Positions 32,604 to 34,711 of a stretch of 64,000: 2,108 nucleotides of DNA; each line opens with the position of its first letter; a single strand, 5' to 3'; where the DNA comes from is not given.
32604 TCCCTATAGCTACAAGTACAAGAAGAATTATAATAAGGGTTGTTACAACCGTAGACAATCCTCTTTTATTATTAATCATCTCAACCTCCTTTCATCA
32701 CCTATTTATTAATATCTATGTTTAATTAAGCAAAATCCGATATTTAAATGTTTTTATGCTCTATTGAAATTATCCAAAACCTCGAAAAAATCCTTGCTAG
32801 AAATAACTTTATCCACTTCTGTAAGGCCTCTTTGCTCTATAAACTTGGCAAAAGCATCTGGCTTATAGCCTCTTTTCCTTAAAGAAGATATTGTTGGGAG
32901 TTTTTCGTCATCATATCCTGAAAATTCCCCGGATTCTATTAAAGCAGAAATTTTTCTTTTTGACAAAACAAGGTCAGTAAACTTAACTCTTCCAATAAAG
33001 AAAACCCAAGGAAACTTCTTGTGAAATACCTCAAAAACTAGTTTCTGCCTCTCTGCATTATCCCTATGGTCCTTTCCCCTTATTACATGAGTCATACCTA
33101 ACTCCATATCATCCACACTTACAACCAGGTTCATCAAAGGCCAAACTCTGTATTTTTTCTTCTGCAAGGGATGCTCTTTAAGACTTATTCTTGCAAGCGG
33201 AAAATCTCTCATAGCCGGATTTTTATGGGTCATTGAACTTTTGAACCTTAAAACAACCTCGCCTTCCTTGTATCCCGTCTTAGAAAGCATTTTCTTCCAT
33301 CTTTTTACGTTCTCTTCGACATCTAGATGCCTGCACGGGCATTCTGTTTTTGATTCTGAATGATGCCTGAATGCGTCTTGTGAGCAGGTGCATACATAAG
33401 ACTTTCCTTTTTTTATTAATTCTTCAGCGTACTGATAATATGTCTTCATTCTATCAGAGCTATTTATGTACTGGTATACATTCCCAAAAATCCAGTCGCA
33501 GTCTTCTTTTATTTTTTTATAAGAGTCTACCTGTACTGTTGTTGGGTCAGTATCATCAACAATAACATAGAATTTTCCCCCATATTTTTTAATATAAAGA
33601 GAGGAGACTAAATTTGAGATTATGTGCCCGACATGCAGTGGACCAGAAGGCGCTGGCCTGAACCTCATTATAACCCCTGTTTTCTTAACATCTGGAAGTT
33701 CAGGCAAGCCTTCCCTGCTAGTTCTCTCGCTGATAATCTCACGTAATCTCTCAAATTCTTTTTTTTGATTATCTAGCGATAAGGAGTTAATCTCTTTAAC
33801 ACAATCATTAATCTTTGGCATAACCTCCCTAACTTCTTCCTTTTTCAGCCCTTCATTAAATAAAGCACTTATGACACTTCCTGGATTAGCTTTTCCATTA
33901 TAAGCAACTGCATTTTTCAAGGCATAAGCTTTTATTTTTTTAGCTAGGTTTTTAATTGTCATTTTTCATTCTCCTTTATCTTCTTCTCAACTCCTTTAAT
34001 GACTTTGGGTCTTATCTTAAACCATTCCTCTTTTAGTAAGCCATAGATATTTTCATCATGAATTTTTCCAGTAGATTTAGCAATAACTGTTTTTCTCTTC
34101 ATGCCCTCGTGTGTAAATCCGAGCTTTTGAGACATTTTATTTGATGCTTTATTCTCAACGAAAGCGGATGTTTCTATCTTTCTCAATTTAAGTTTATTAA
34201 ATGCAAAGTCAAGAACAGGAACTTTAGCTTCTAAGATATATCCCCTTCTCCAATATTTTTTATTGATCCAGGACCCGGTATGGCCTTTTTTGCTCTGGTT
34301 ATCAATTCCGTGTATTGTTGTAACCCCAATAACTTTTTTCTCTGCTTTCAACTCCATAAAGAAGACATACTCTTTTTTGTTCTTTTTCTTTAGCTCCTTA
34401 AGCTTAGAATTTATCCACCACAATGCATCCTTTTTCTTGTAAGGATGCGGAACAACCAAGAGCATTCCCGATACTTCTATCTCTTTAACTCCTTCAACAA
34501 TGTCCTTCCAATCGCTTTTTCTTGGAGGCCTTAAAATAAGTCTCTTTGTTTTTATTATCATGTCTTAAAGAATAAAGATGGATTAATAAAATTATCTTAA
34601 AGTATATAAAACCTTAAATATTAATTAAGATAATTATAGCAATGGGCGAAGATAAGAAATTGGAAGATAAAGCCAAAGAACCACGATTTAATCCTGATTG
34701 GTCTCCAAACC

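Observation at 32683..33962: GluRS stops at ~400 aa, lacking the anticodon-binding domain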

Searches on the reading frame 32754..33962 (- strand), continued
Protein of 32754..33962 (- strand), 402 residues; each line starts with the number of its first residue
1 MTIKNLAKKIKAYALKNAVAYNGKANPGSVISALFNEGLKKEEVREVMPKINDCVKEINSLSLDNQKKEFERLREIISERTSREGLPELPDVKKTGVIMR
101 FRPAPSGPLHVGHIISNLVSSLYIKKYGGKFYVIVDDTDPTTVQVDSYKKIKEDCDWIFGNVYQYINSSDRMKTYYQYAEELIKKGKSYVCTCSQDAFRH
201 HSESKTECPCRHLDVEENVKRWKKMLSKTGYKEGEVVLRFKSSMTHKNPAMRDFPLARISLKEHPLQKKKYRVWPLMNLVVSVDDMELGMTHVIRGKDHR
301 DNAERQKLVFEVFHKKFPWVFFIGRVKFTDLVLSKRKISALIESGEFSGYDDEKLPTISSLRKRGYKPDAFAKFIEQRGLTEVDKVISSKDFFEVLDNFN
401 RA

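Call 59: find_encoding_contigs(protein=P0342, flank=10000, max_places=2)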
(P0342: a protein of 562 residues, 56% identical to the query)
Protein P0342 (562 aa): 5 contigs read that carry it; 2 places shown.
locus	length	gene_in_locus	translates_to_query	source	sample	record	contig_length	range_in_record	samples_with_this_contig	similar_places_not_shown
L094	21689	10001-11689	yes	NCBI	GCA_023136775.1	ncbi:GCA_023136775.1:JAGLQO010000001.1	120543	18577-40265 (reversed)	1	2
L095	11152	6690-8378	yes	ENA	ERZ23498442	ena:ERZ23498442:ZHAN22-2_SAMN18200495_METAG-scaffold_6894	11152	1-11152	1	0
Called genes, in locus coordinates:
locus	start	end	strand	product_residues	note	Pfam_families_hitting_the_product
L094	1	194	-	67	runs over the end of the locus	PF10049:DUF2283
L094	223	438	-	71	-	PF14076:DUF4258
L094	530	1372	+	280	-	PF00892:EamA, PF03151:TPT (faint), PF00892:EamA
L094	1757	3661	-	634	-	PF01261:AP_endonuc_2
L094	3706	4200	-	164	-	-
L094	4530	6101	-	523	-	-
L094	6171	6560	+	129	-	-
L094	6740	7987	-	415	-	PF12704:MacB_PCD, PF02687:FtsX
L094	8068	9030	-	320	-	-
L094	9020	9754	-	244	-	PF00005:ABC_tran, PF02463:SMC_N (faint), PF13304:AAA_21 (faint)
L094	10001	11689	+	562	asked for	PF00749:tRNA-synt_1c, PF03950:tRNA-synt_1c_C, PF20974:tRNA-synt_1c_C2 (weak)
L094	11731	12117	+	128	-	-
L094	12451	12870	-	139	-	PF13187:Fer4_9 (faint), PF14697:Fer4_21 (faint), PF00037:Fer4 (faint), PF12797:Fer4_2 (faint), PF13237:Fer4_10 (weak), PF12838:Fer4_7, PF13183:Fer4_8, PF13534:Fer4_17, +1 more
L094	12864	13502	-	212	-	PF01966:HD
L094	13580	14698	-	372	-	PF01565:FAD_binding_4, PF02913:FAD-oxidase_C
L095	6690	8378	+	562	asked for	PF00749:tRNA-synt_1c, PF03950:tRNA-synt_1c_C, PF20974:tRNA-synt_1c_C2 (weak)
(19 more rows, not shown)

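Call 65: fold_search(model_id=the predicted structure, library=pdb)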
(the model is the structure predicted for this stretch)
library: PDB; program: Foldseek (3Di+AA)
matches with E <= 10: 821; with E <= 0.001: 164
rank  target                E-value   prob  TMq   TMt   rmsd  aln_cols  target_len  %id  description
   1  3aii                  6.9e-32  1.00  0.70  0.62   1.8       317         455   37  Archaeal non-discriminating glutamyl-tRNA synthetase from Methanothermobacter thermautotrophicus (released 2010-08-04)
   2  2hz7                  2.4e-29  1.00  0.71  0.52   1.8       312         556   29  Crystal structure of the Glutaminyl-tRNA synthetase from Deinococcus radiodurans (released 2007-04-24)
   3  7wrs_A                4.0e-29  1.00  0.72  0.56   2.2       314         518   30  Crystal structure of the chicken isoleucyl-tRNA synthetase 1 (IARS1) UNE-I complexed with glutamyl-tRNA synthetase 1 ( (released 2022-11-23)
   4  4h3s                  9.0e-29  1.00  0.71  0.50   4.1       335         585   28  The Structure of Glutaminyl-tRNA Synthetase from Saccharomyces Cerevisiae (released 2013-04-24)
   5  7wru                  2.0e-28  1.00  0.72  0.59   2.1       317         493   29  Crystal structure of the apo chicken glutamyl-tRNA synthetase 1 (EARS1) (released 2022-11-23)
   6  5zdl                  2.0e-28  1.00  0.71  0.53   1.9       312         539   29  Crystal Structure Analysis of TtQRS in co-crystallised with ATP (released 2018-12-05)
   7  5zdk                  5.1e-28  1.00  0.71  0.53   1.8       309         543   30  Crystal Structure Analysis of TtQRS in complex with ATP (released 2018-12-05)
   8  4jyz_A                8.1e-28  1.00  0.71  0.53   2.1       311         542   30  Crystal structure of E. coli glutaminyl-tRNA synthetase bound to ATP and native tRNA(Gln) containing the cmnm5s2U34 an (released 2013-05-29)
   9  1qrt_A                1.1e-27  1.00  0.70  0.54   2.2       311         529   30  GLUTAMINYL-TRNA SYNTHETASE MUTANT D235G COMPLEXED WITH GLUTAMINE TRANSFER RNA (released 1996-12-07)
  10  4jxz_A                1.4e-27  1.00  0.70  0.53   2.1       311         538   30  Structure of E. coli glutaminyl-tRNA synthetase bound to ATP and a tRNA(Gln) acceptor containing a UUG anticodon (released 2013-05-01)
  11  1qrs_A                1.5e-27  1.00  0.71  0.54   2.1       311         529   30  GLUTAMINYL-TRNA SYNTHETASE MUTANT D235N COMPLEXED WITH GLUTAMINE TRANSFER RNA (released 1996-12-07)
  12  2rd2_A                2.0e-27  1.00  0.69  0.53   2.4       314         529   31  Glutaminyl-tRNA synthetase mutant C229R with bound analog 5'-O-[N-(L-GLUTAMINYL)-SULFAMOYL]ADENOSINE (released 2008-01-15)
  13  4jxx_A                4.1e-27  1.00  0.71  0.53   2.1       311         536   30  Crystal structure of E coli E. coli glutaminyl-tRNA synthetase bound to tRNA(Gln)(CUG) and ATP from novel cryostabiliz (released 2013-05-01)
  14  8uk6                  6.5e-27  1.00  0.72  0.51   3.8       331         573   26  Candida albicans glutaminyl tRNA synthetase (GLN4) in complex with N-pyrimidinyl-beta-thiophenylacrylamide (released 2024-03-06)
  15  1gtr_A                6.9e-27  1.00  0.70  0.54   2.2       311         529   30  STRUCTURAL BASIS OF ANTICODON LOOP RECOGNITION BY GLUTAMINYL-TRNA SYNTHETASE (released 1995-02-07)
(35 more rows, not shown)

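Call 69: find_related_loci(query=A2, collection=metagenome_contigs, flank=10000)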
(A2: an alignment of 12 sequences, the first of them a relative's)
Query A2 (561 aa) in metagenome_contigs; peptide patterns used: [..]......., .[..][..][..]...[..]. (x = any residue, [..] = any of these).
600 stretches matched a pattern (row limit reached: there are more); 550 encode a relative of the query (tblastn E <= 1e-3); the best 80 are kept; 80 distinct loci.
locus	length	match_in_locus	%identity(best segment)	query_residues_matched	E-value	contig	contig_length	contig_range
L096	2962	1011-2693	71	1-560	0e+0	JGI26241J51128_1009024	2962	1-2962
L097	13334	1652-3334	69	1-560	0e+0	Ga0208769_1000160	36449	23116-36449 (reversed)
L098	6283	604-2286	70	1-560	0e+0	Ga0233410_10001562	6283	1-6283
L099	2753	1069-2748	67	1-560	0e+0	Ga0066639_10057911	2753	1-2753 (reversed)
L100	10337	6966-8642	65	1-560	0e+0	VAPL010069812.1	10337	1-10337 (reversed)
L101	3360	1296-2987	65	4-560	0e+0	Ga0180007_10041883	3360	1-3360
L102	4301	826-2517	65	5-560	0e+0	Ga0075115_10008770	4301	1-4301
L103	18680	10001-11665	64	5-560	0e+0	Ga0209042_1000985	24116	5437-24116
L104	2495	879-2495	65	1-540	0e+0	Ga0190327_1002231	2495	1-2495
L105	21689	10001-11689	62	1-560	0e+0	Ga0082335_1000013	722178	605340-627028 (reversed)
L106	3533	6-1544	65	47-560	0e+0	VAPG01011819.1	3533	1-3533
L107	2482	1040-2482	68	7-486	0e+0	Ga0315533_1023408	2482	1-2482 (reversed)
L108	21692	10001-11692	58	1-560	0e+0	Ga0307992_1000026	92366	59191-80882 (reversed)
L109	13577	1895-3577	57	1-560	0e+0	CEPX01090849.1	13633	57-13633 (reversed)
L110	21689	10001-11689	59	1-560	0e+0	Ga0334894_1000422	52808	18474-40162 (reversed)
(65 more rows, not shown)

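Call 77: find_encoding_contigs(protein=P0214, flank=6000, max_places=2)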
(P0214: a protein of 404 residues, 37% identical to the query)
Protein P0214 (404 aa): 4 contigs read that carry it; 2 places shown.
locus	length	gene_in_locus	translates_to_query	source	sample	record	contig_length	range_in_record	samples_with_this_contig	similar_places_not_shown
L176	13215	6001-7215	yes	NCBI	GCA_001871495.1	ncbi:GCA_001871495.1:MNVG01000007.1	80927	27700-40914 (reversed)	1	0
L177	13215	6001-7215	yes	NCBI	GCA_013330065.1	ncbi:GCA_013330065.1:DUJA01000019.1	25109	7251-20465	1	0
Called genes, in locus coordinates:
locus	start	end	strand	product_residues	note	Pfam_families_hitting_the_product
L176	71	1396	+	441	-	-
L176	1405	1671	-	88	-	-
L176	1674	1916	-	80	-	-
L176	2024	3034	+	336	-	-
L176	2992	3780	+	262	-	PF00391:PEP-utilizers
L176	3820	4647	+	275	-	PF01875:Memo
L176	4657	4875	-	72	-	-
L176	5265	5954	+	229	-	-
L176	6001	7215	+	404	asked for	PF00749:tRNA-synt_1c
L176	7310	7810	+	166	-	PF01248:Ribosomal_L7Ae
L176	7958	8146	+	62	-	PF01200:Ribosomal_S28e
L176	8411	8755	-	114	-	-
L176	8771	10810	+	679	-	PF00133:tRNA-synt_1, PF09334:tRNA-synt_1g (weak), PF08264:Anticodon_1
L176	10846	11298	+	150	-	PF08069:Ribosomal_S13_N, PF00312:Ribosomal_S15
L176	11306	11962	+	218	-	PF01015:Ribosomal_S3Ae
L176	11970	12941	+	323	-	PF01966:HD (weak)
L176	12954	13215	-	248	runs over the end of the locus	PF01978:TrmB, PF11495:TrmB_EBD_N (weak)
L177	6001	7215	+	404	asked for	PF00749:tRNA-synt_1c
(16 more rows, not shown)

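Call 78: find_encoding_contigs(protein=P0154, flank=6000, max_places=2)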
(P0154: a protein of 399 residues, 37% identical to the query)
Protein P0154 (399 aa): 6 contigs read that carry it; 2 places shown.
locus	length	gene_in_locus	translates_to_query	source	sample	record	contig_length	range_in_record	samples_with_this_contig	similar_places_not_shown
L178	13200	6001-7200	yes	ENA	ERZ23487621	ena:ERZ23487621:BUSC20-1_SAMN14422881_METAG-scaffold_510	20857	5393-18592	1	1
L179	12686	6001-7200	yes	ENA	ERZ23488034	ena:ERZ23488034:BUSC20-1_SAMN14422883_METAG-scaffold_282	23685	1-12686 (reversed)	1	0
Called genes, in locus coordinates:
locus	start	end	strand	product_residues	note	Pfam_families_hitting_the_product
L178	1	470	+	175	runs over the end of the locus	PF08984:DUF1858, PF01521:Fe-S_biosyn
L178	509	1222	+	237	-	-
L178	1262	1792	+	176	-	PF00719:Pyrophosphatase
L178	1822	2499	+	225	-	PF02463:SMC_N (weak), PF00005:ABC_tran, PF13304:AAA_21 (faint)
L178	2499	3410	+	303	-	PF07705:CARDB (faint)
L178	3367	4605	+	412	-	PF12704:MacB_PCD, PF02687:FtsX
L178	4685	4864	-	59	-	-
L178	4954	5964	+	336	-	PF00579:tRNA-synt_1b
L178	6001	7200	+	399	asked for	PF00749:tRNA-synt_1c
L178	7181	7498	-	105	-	-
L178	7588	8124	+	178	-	PF01248:Ribosomal_L7Ae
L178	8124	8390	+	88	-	PF01200:Ribosomal_S28e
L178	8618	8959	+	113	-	PF01900:RNase_P_Rpp14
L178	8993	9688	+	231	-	PF10584:Proteasome_A_N, PF00227:Proteasome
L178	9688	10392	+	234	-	PF01172:SBDS_N, PF09377:SBDS_domain_II, PF20268:SBDS_C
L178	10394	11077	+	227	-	PF22625:ECR1_N_2 (weak), PF21266:S1_RRP4 (weak), PF00013:KH_1, PF15985:KH_6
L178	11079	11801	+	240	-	PF01138:RNase_PH, PF03725:RNase_PH_C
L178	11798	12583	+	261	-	PF01138:RNase_PH, PF03725:RNase_PH_C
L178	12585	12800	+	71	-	PF01192:RNA_pol_Rpb6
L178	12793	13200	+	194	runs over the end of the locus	PF00318:Ribosomal_S2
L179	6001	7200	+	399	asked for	PF00749:tRNA-synt_1c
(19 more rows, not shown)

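Call 84: list_cluster_members(proteins=[P0001, P0003, P0008, P0033, P0015, P0302, P0346, P0342, P0380, P0385])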
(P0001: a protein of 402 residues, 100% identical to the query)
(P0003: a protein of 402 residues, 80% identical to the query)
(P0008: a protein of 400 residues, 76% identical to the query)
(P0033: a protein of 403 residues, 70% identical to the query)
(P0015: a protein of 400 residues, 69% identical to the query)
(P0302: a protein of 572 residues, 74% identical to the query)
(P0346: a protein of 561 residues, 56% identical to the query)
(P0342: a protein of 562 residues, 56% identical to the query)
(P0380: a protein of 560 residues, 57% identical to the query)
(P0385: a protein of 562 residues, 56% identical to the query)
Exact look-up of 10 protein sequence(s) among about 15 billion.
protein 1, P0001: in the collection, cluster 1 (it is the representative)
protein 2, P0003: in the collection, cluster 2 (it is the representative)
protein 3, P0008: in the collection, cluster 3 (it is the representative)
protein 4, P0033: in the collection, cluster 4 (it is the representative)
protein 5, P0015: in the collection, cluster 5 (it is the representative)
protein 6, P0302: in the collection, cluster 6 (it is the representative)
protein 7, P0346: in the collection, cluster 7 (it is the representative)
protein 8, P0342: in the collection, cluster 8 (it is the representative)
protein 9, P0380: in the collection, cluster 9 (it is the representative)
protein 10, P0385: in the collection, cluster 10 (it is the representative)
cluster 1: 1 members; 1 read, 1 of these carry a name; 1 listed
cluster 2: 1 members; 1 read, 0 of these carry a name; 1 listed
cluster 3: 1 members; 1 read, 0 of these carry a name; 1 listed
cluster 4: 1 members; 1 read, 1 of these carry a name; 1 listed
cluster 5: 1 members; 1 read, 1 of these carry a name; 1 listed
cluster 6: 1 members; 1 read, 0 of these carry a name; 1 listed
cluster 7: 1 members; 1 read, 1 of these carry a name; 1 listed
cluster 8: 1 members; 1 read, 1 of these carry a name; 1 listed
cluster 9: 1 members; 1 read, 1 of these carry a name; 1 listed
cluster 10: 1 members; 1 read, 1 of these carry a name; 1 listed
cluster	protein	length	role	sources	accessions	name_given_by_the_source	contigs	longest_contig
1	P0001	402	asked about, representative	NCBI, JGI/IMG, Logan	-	glutamyl-tRNA synthetase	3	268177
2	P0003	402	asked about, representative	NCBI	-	-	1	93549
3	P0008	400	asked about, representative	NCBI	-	-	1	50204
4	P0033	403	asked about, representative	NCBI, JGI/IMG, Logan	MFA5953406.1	MAG: glutamate--tRNA ligase family protein [Candidatus Pacearchaeota archaeon] | glutamyl-tRNA synthetase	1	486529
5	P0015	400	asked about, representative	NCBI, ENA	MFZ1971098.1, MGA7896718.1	MAG: glutamate--tRNA ligase family protein [Candidatus Nanoarchaeia archaeon]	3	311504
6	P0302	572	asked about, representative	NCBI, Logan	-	-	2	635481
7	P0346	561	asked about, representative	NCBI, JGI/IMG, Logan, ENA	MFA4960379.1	MAG: glutamate--tRNA ligase [Candidatus Pacearchaeota archaeon]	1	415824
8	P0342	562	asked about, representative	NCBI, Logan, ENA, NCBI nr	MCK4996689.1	glutamate--tRNA ligase [Candidatus Pacearchaeota archaeon]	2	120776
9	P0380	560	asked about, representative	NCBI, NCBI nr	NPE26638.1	glutamate--tRNA ligase [Methanococcoides sp. SA1]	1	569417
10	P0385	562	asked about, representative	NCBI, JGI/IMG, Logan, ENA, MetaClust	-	\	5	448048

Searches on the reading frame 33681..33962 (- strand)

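Call 33: search_protein_families(library=pfam, proteins=[window:33681-33962:-], max_evalue=10)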
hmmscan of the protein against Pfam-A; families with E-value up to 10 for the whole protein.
seq(94 aa): 3 families
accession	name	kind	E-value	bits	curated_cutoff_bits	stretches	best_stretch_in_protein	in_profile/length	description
PF18075.7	FtsX_ECD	-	0.084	13.9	23.5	1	31-79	3-50/96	FtsX extracellular domain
PF10493.15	Rod_C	-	0.086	11.7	24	1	12-61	173-226/551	Rough deal protein C-terminal region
PF23109.1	ARCH_RTEL1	-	0.1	13.1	27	1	3-77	44-120/181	RTEL1 helicase, ARCH domain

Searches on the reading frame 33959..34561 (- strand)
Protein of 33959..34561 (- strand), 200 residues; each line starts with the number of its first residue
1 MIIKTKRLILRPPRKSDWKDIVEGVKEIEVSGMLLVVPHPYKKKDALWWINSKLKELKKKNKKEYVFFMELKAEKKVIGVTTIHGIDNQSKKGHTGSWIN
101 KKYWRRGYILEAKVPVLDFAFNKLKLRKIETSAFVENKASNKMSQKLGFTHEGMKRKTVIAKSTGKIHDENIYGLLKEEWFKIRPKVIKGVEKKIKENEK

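Call 3: search_protein_families(library=pfam, proteins=[window:33959-34561:-], max_evalue=0.01)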
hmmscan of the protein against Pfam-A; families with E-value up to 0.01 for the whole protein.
window:33959-34561:- (200 aa): 3 families
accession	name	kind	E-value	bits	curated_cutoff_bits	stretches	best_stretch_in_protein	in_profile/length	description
PF13302.13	Acetyltransf_3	-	3.4e-25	89.8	25.4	1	7-150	1-138/138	Acetyltransferase (GNAT) domain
PF13420.13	Acetyltransf_4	-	2.8e-08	34.4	24.3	1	13-159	4-144/155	Acetyltransferase (GNAT) domain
PF00583.31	Acetyltransf_1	-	2.7e-06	28.1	20.7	1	61-149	29-116/116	Acetyltransferase (GNAT) family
